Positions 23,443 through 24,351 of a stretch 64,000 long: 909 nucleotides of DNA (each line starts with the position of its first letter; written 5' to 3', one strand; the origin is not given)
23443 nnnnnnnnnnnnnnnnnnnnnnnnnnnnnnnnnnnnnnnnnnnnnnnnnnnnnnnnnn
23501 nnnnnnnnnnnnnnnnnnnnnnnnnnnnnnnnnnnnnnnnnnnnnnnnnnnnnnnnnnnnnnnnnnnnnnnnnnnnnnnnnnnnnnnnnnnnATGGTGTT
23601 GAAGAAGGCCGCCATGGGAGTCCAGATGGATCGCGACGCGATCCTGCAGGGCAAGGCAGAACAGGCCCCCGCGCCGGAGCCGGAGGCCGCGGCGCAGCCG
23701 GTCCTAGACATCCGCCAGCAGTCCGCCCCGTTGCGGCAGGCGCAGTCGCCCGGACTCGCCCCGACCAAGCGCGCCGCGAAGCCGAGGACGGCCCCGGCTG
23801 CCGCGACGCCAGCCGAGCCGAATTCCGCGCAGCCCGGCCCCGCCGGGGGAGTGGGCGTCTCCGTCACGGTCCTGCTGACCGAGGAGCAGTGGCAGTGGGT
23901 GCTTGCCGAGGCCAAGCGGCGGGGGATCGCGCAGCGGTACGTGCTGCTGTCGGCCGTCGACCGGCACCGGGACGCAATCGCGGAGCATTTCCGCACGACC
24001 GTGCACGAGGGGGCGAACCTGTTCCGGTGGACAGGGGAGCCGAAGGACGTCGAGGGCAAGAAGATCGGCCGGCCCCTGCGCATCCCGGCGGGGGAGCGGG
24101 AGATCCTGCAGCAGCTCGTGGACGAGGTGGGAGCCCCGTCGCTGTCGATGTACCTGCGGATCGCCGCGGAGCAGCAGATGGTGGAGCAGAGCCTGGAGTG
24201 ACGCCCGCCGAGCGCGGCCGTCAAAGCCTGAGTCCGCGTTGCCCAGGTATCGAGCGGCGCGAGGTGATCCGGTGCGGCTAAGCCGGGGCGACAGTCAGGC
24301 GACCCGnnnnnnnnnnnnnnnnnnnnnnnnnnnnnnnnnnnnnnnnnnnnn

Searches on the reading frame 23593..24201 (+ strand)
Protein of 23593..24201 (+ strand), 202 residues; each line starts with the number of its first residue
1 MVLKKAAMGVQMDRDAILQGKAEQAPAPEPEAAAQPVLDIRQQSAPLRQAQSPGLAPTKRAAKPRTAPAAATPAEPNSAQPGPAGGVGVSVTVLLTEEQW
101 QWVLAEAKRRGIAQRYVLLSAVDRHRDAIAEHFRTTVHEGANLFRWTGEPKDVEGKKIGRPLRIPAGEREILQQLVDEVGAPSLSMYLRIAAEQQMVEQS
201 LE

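Call 14: search_protein_families(library=pfam, proteins=[window:23593-24201:+], max_evalue=0.01)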
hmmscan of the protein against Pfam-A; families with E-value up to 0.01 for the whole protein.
window:23593-24201:+ (202 aa): 0 families

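Call 17: search_dna_similar(query=window:23593-24198:+, collection=plasmids, mode=protein, max_rows=30)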
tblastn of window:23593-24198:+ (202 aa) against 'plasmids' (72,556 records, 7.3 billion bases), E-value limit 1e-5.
No match.

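Call 20: find_homologous_proteins(query=window:23593-24198:+)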
Query window:23593-24198:+ (202 aa): 11 proteins with E <= 0.001 among 1165 candidates.
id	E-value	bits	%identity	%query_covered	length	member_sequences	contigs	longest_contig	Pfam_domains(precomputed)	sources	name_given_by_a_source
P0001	5.9e-123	426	100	100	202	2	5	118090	-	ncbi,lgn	-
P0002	9.8e-62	226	59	100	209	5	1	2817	-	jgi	jgi:hypothetical protein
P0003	6.6e-57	211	54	100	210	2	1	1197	-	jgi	jgi:hypothetical protein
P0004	1.5e-56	209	57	99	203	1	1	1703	-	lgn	-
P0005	2.0e-53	199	84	54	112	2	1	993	-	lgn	-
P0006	2.4e-52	196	53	97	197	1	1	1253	-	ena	-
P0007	3.1e-52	195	57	97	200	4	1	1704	-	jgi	jgi:hypothetical protein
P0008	4.0e-50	188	56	97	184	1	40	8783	-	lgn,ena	-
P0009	1.2e-49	187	54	96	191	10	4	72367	-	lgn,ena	-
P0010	4.5e-49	185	77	56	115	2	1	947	-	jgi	jgi:hypothetical protein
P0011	8.4e-49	184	53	96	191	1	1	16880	-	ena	-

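Call 21: find_encoding_contigs(protein=P0001, flank=10000, max_places=5)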
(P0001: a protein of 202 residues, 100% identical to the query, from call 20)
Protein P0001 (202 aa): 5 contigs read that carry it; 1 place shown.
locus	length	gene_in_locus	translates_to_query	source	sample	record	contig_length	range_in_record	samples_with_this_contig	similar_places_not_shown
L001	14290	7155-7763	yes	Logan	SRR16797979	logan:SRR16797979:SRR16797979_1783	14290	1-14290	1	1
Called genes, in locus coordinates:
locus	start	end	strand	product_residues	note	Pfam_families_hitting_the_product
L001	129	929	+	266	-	PF08275:DNAG_N, PF01751:Toprim (faint), PF13155:Toprim_2, PF13662:Toprim_4 (weak)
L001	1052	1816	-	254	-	-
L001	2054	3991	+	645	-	PF00392:GntR (faint), PF13545:HTH_Crp_2 (faint)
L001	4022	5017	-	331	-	-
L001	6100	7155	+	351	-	PF10609:ParA, PF01656:CbiA, PF02374:ArsA_ATPase, PF06564:CBP_BcsQ (faint), PF09140:MipZ (faint), PF13614:AAA_31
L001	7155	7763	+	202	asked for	-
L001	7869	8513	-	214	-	PF13576:Pentapeptide_3 (faint), PF00805:Pentapeptide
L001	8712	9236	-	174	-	PF12728:HTH_17 (weak)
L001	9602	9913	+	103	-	-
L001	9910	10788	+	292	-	PF13730:HTH_36, PF00392:GntR (weak)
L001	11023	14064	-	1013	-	PF22842:Pel9A-like_beta_helix, PF13229:Beta_helix (weak)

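Call 22: find_encoding_contigs(protein=P0009, flank=10000, max_places=4)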
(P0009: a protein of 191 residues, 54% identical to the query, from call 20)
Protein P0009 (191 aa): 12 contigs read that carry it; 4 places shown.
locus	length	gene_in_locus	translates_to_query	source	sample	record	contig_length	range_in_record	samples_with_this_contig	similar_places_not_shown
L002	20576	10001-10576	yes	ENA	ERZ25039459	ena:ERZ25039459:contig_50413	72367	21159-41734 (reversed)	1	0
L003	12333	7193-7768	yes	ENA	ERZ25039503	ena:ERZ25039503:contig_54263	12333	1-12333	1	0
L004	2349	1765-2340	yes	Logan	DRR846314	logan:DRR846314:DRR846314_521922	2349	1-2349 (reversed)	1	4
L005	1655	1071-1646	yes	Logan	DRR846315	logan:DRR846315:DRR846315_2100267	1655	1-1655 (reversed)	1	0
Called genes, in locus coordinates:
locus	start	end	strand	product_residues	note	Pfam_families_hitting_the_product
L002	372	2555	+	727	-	PF12802:MarR_2 (faint)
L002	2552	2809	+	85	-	PF02467:Whib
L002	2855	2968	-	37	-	-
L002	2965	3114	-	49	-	-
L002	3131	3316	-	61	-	-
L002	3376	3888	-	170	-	-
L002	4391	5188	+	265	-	-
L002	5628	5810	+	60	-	-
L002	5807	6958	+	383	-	PF01936:NYN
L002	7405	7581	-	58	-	-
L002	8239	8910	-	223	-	-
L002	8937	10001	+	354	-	PF10609:ParA, PF13614:AAA_31, PF01656:CbiA, PF02374:ArsA_ATPase (weak), PF09140:MipZ (faint)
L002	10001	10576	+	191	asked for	-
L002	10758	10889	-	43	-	-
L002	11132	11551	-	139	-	-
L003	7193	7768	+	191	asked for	-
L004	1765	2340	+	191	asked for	-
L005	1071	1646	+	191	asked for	-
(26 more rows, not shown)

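Call 27: find_encoding_contigs(protein=P0011, flank=10000, max_places=3)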
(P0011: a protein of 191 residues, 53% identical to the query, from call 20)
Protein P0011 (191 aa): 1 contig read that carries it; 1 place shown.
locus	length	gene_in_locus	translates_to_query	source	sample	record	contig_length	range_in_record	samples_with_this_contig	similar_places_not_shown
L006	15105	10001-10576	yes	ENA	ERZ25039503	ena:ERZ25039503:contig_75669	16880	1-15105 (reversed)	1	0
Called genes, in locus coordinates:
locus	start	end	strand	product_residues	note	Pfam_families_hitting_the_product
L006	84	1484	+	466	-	-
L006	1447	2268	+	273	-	-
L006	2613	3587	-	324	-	-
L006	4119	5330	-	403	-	PF14281:PDDEXK_4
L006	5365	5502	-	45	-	-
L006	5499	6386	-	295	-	PF08242:Methyltransf_12 (weak), PF13649:Methyltransf_25 (weak)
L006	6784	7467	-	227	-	-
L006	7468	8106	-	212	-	-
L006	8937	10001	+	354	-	PF10609:ParA, PF13614:AAA_31, PF01656:CbiA, PF02374:ArsA_ATPase (weak), PF09140:MipZ (faint)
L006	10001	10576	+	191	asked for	-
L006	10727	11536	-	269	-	-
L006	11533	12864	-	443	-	-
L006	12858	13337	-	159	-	-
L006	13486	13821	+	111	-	-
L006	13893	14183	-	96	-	-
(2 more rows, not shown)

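Call 28: find_encoding_contigs(protein=P0008, flank=10000, max_places=3)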
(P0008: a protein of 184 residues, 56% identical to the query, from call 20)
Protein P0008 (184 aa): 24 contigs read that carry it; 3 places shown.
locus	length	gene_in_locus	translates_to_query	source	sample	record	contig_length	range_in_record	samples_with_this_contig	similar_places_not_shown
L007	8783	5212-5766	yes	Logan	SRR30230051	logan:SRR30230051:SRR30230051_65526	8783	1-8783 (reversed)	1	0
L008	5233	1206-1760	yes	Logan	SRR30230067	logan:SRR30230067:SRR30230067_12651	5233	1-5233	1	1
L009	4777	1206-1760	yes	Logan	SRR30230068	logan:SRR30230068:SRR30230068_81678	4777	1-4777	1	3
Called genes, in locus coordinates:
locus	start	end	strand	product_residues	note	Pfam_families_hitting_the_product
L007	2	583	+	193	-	?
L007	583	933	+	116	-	-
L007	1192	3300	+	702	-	-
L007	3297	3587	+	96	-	PF02467:Whib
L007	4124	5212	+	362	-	PF01656:CbiA, PF02374:ArsA_ATPase (weak), PF09140:MipZ (faint), PF10609:ParA, PF13614:AAA_31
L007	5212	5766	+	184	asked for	-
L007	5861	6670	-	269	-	-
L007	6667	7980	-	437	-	-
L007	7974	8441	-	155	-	-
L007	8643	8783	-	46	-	?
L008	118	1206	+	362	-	PF01656:CbiA, PF02374:ArsA_ATPase (weak), PF09140:MipZ (faint), PF10609:ParA, PF13614:AAA_31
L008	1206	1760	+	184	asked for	-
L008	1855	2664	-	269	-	-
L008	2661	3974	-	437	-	-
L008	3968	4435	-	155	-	-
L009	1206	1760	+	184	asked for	-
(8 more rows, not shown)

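Call 29: find_encoding_contigs(protein=P0002, flank=10000, max_places=3)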
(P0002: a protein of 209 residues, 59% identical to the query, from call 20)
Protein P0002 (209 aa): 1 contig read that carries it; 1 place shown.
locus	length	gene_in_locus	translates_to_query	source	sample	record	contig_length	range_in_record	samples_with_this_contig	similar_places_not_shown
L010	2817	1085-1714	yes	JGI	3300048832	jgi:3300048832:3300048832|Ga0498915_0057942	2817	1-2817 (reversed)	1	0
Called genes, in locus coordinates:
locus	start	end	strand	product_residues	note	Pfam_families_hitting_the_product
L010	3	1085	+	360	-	PF01656:CbiA, PF02374:ArsA_ATPase, PF09140:MipZ (faint), PF10609:ParA, PF13614:AAA_31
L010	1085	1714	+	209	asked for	-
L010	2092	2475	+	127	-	-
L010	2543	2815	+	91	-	?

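Call 37: find_related_loci(query=A1, collection=genome_contigs, flank=6000)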
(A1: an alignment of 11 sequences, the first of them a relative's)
Query A1 (202 aa) in genome_contigs; peptide patterns used: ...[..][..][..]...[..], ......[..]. (x = any residue, [..] = any of these).
106 stretches matched a pattern, but none encodes a relative of the query by tblastn (E <= 1e-3).

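Call 38: find_related_loci(query=A1, collection=viral_contigs, flank=8000)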
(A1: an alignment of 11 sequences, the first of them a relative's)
Query A1 (202 aa) in viral_contigs; peptide patterns used: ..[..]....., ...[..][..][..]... (x = any residue, [..] = any of these).
12 stretches matched a pattern, but none encodes a relative of the query by tblastn (E <= 1e-3).

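Call 47: predict_structure(alignment_id=A1)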
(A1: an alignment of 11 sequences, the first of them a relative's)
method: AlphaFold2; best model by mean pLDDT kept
length: 202 residues; sequences in the alignment: 11
mean_pLDDT: 62.2   pTM: 0.46
mean pLDDT of the five models: 62.2, 61.3, 55.4, 55.0, 53.0
residues with pLDDT >= 90: 7; 70-90: 73; 50-70: 38; < 50: 84
segments of 3 or more residues with pLDDT < 50: 1-3, 20-28, 30-34, 37-39, 41-82, 84-87, 139-149, 151-156
pLDDT, mean of each block of 10 residues (from residue 1): 52 55 45 46 44 42 41 42 49 77 90 88 88 67 44 49 74 84 83 85 62
secondary structure, 60 per line:
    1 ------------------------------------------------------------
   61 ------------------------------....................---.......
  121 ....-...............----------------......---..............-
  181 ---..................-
elements in order: E91-96 H97-110 H114-124 H126-140 E157-162 H166-179 H184-201

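Call 49: search_solved_structures(query=A1, max_evalue=10)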
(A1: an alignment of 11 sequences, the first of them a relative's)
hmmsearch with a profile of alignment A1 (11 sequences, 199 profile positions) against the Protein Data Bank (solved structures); distinct sequences matched with E-value up to 10: 2.
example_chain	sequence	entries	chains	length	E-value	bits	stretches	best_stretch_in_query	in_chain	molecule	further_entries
3dza_A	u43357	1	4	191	0.85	13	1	27-118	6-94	uncharacterized putative membrane protein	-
8wb4_m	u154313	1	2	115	1.9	11.8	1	14-90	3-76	Photosystem II reaction center M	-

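Call 50: fold_search(model_id=the predicted structure, library=pdb)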
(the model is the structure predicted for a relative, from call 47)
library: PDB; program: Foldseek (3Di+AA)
matches with E <= 10: 70; with E <= 0.001: 0
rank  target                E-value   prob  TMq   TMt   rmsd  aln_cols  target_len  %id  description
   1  9f0y_F                1.9e-02  0.98  0.30  0.46   8.6       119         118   12  CryoEM structure of the F plasmid relaxosome with TraI in its TE mode, derived from the ss-27_+8ds+9_+143-R Locally-re (released 2025-06-04)
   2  9f0x_E                3.9e-02  0.99  0.33  0.54   8.5       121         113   12  CryoEM structure of the F plasmid relaxosome in its pre-initiation state, derived from the ds-27_+143-R Locally-refine (released 2025-06-04)
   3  9f0z_G                5.0e-02  0.93  0.29  0.47   6.9       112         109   14  CryoEM structure of the F plasmid relaxosome with truncated TraI1-863 in its TE mode, derived from the ss-27_+8ds+9_+1 (released 2025-06-04)
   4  9f0y_E                5.3e-02  0.96  0.30  0.50   8.0       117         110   13  CryoEM structure of the F plasmid relaxosome with TraI in its TE mode, derived from the ss-27_+8ds+9_+143-R Locally-re (released 2025-06-04)
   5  9f0z_E                5.3e-02  0.96  0.31  0.51   8.7       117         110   14  CryoEM structure of the F plasmid relaxosome with truncated TraI1-863 in its TE mode, derived from the ss-27_+8ds+9_+1 (released 2025-06-04)
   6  9f0y_G                6.9e-02  0.94  0.30  0.50   6.2       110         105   14  CryoEM structure of the F plasmid relaxosome with TraI in its TE mode, derived from the ss-27_+8ds+9_+143-R Locally-re (released 2025-06-04)
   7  9f12_E                8.3e-02  0.97  0.33  0.55   8.1       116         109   10  CryoEM structure of the F plasmid relaxosome with oriT DNA ss-27_-3ds-2_+143 and TraI its TE mode, derived from ss-27_ (released 2025-06-04)
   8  9f10_E                1.1e-01  0.97  0.33  0.55   8.2       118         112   11  CryoEM structure of the F plasmid relaxosome with TraI in its TE mode, without accessory protein TraM. Derived from th (released 2025-06-04)
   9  4hv0_D                1.3e-01  0.57  0.24  0.44  12.2       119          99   18  Structure and Function of AvtR, a Novel Transcriptional Regulator from a Hyperthermophilic Archaeal Lipothrixvirus (released 2012-11-21)
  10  4hv0_C                1.6e-01  0.60  0.24  0.47  12.0       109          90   21  Structure and Function of AvtR, a Novel Transcriptional Regulator from a Hyperthermophilic Archaeal Lipothrixvirus (released 2012-11-21)
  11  9f0x_F                1.7e-01  0.85  0.30  0.46   7.3       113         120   12  CryoEM structure of the F plasmid relaxosome in its pre-initiation state, derived from the ds-27_+143-R Locally-refine (released 2025-06-04)
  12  9f0x_G                2.3e-01  0.84  0.31  0.55   8.0       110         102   15  CryoEM structure of the F plasmid relaxosome in its pre-initiation state, derived from the ds-27_+143-R Locally-refine (released 2025-06-04)
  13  4hv0_A                2.3e-01  0.51  0.24  0.47  10.9       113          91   22  Structure and Function of AvtR, a Novel Transcriptional Regulator from a Hyperthermophilic Archaeal Lipothrixvirus (released 2012-11-21)
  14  4hv0_B                4.1e-01  0.30  0.23  0.43  13.1       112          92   20  Structure and Function of AvtR, a Novel Transcriptional Regulator from a Hyperthermophilic Archaeal Lipothrixvirus (released 2012-11-21)
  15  6oaw_B                5.9e-01  0.66  0.36  0.20   8.6       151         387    9  Crystal structure of a CRISPR Cas-related protein (released 2019-04-10)
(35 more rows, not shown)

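Call 58: search_protein_families(library=ncbifam, proteins=[window:23593-24198:+], max_evalue=0.1)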
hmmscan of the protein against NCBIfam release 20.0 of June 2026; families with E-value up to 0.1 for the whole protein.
window:23593-24198:+ (202 aa): 0 families

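Call 59: search_protein_families(library=phrogs, proteins=[window:23593-24198:+], max_evalue=0.01)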
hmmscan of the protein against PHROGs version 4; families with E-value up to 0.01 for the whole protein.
window:23593-24198:+ (202 aa): 0 families

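Call 73: search_protein_representatives(alignment_id=A1)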
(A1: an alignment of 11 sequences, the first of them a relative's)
Query: 11 sequences, 199 profile positions. Proteins with E-value up to 0.001 (for the whole library): 17; up to 1e-10: 8; up to 1e-30: 6. The best 17 are listed.
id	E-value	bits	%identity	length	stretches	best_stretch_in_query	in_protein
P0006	1.6e-88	312.5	-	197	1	1-197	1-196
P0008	5.4e-80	284.6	-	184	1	1-195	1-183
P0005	1.5e-67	244.0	-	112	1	88-197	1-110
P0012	2.0e-42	162.0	-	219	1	23-197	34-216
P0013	2.7e-31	125.6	-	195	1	12-195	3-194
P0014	3.2e-31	125.4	-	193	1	22-195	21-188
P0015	2.1e-29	119.5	-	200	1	27-195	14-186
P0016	1.3e-27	113.6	-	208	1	4-194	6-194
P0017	2.0e-07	47.8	-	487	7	132-162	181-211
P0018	7.6e-06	42.6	-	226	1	9-183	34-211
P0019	1.5e-05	41.7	-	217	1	24-188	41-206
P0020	5.1e-05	39.9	-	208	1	15-190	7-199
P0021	7.6e-05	39.3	-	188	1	26-189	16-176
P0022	3.5e-04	37.2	-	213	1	29-193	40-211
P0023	4.9e-04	36.7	-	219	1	28-193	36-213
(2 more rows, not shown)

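Call 76: find_encoding_contigs(protein=P0013, flank=6000, max_places=3)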
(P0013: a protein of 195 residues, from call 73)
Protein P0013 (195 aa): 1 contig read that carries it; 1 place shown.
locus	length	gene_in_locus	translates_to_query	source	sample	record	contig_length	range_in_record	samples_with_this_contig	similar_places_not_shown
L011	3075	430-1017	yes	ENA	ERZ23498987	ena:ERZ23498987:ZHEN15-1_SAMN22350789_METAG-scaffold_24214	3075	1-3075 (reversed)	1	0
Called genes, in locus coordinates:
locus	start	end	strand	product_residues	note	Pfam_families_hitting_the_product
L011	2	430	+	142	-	?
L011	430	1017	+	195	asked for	-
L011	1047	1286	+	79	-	-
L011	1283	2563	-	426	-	PF00805:Pentapeptide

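Call 77: find_encoding_contigs(protein=P0015, flank=6000, max_places=3)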
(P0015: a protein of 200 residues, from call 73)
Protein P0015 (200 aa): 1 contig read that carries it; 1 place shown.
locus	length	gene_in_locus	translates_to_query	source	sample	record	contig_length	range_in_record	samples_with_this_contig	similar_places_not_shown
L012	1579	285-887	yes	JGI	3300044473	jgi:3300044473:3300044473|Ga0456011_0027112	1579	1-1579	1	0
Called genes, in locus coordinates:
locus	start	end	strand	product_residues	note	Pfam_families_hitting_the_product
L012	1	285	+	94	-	?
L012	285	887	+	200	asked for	-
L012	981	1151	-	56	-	-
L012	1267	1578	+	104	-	?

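Call 78: find_related_loci(query=A1, collection=metagenome_contigs, flank=5000)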
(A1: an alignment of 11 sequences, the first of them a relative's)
Query A1 (202 aa) in metagenome_contigs; peptide patterns used: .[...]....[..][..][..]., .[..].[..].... (x = any residue, [..] = any of these).
67 stretches matched a pattern; 1 encode a relative of the query (tblastn E <= 1e-3); 1 distinct loci.
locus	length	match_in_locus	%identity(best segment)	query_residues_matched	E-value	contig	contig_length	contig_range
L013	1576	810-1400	57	1-199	1e-60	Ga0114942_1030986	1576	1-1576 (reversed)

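Call 79: find_encoding_contigs(protein=P0012, flank=6000, max_places=3)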
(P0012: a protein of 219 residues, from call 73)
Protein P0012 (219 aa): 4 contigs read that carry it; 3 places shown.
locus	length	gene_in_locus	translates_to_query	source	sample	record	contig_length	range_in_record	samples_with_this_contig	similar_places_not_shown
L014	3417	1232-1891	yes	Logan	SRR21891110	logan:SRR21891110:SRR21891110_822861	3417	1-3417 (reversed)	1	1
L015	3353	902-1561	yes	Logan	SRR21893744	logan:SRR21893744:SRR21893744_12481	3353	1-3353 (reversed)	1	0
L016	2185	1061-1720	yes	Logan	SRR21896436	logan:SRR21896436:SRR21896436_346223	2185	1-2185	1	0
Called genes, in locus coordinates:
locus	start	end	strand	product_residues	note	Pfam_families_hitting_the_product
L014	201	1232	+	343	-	PF10609:ParA, PF13614:AAA_31, PF01656:CbiA, PF02374:ArsA_ATPase, PF06564:CBP_BcsQ (faint), PF09140:MipZ (faint)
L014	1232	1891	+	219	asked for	-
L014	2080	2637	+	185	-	-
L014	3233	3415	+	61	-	?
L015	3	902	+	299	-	?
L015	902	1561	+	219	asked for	-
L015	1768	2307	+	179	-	-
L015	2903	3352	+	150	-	?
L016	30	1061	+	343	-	PF10609:ParA, PF13614:AAA_31, PF01656:CbiA, PF02374:ArsA_ATPase, PF06564:CBP_BcsQ (faint), PF09140:MipZ (faint)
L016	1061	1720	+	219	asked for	-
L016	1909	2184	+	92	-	?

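Call 80: find_encoding_contigs(protein=P0014, flank=6000, max_places=3)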
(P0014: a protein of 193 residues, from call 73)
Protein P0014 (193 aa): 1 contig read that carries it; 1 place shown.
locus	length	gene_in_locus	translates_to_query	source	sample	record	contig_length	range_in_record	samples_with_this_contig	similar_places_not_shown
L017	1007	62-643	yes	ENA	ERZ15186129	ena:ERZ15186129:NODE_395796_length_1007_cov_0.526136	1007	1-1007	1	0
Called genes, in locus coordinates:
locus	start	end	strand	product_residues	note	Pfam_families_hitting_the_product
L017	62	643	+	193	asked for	-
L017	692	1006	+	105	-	?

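Call 81: find_encoding_contigs(protein=P0016, flank=6000, max_places=3)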
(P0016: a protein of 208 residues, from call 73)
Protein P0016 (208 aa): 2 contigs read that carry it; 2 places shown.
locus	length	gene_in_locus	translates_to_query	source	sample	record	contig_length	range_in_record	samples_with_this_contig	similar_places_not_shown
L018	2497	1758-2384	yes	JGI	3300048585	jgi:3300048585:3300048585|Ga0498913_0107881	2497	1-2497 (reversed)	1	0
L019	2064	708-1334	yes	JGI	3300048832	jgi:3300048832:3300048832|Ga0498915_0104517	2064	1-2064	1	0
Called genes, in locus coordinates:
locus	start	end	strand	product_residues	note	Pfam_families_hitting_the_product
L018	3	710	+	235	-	?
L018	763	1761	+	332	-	PF10609:ParA, PF13614:AAA_31, PF01656:CbiA, PF02374:ArsA_ATPase, PF06564:CBP_BcsQ, PF09140:MipZ (faint)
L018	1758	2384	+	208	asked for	-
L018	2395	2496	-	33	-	?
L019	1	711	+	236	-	?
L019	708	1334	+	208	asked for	-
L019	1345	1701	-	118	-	-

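Call 117: predict_structure(alignment_id=A2)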
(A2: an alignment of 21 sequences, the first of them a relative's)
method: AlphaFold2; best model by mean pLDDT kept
length: 202 residues; sequences in the alignment: 21
mean_pLDDT: 75.6   pTM: 0.55
mean pLDDT of the five models: 75.6, 74.7, 74.6, 74.1, 71.5
residues with pLDDT >= 90: 93; 70-90: 11; 50-70: 80; < 50: 18
segments of 3 or more residues with pLDDT < 50: 1-3
pLDDT, mean of each block of 10 residues (from residue 1): 52 56 60 59 54 53 53 52 66 98 98 98 97 68 67 95 95 96 97 97 89
secondary structure, 60 per line:
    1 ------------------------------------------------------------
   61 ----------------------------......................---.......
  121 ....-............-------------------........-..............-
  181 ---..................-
elements in order: E89-96 H97-110 H114-124 H126-137 E157-164 H166-179 H184-201

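Call 119: fold_search(model_id=the predicted structure, library=pdb)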
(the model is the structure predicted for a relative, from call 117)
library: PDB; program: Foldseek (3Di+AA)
matches with E <= 10: 108; with E <= 0.001: 0
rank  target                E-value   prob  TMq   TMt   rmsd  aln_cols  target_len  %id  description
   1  9f0x_E                3.3e-03  1.00  0.33  0.55  11.0       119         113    9  CryoEM structure of the F plasmid relaxosome in its pre-initiation state, derived from the ds-27_+143-R Locally-refine (released 2025-06-04)
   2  9f0z_E                1.8e-02  1.00  0.33  0.56   7.5       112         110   11  CryoEM structure of the F plasmid relaxosome with truncated TraI1-863 in its TE mode, derived from the ss-27_+8ds+9_+1 (released 2025-06-04)
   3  9f10_E                2.8e-02  1.00  0.33  0.56   8.2       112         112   10  CryoEM structure of the F plasmid relaxosome with TraI in its TE mode, without accessory protein TraM. Derived from th (released 2025-06-04)
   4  9f0y_F                3.4e-02  0.97  0.30  0.46   9.5       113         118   14  CryoEM structure of the F plasmid relaxosome with TraI in its TE mode, derived from the ss-27_+8ds+9_+143-R Locally-re (released 2025-06-04)
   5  9f0y_E                4.4e-02  0.98  0.31  0.52   6.5       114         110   14  CryoEM structure of the F plasmid relaxosome with TraI in its TE mode, derived from the ss-27_+8ds+9_+143-R Locally-re (released 2025-06-04)
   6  4hv0_D                4.9e-02  0.82  0.25  0.45  15.9       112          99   21  Structure and Function of AvtR, a Novel Transcriptional Regulator from a Hyperthermophilic Archaeal Lipothrixvirus (released 2012-11-21)
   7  9f12_E                5.3e-02  0.99  0.34  0.58   6.4       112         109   12  CryoEM structure of the F plasmid relaxosome with oriT DNA ss-27_-3ds-2_+143 and TraI its TE mode, derived from ss-27_ (released 2025-06-04)
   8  9f0z_G                5.3e-02  0.97  0.31  0.52   7.7       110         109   13  CryoEM structure of the F plasmid relaxosome with truncated TraI1-863 in its TE mode, derived from the ss-27_+8ds+9_+1 (released 2025-06-04)
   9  4hv0_A                6.8e-02  0.89  0.27  0.54  13.2       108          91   23  Structure and Function of AvtR, a Novel Transcriptional Regulator from a Hyperthermophilic Archaeal Lipothrixvirus (released 2012-11-21)
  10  9f0x_F                7.2e-02  0.90  0.28  0.44  10.3       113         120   12  CryoEM structure of the F plasmid relaxosome in its pre-initiation state, derived from the ds-27_+143-R Locally-refine (released 2025-06-04)
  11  9f0y_G                8.2e-02  0.94  0.29  0.51   8.4       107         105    8  CryoEM structure of the F plasmid relaxosome with TraI in its TE mode, derived from the ss-27_+8ds+9_+143-R Locally-re (released 2025-06-04)
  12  9f11_G                1.1e-01  0.95  0.31  0.54   8.1       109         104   12  CryoEM structure of the F plasmid relaxosome with oriT DNA ss-27_+3ds+4_+143 and TraI its TE mode, derived from ss-27_ (released 2025-06-04)
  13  4hv0_C                2.0e-01  0.57  0.25  0.48  13.6       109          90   23  Structure and Function of AvtR, a Novel Transcriptional Regulator from a Hyperthermophilic Archaeal Lipothrixvirus (released 2012-11-21)
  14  4hv0_B                2.1e-01  0.80  0.29  0.57  13.5       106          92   22  Structure and Function of AvtR, a Novel Transcriptional Regulator from a Hyperthermophilic Archaeal Lipothrixvirus (released 2012-11-21)
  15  7r9x_A                3.9e-01  0.11  0.15  0.08  18.1       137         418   15  Crystal structure of a dehydrating condensation domain, AmbE-CmodAA, involved in nonribosomal peptide synthesis (released 2022-07-13)
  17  2rh3                  6.4e-01  0.13  0.19  0.29  11.5       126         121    8  Crystal structure of plasmid pTiC58 VirC2 (released 2008-10-14)
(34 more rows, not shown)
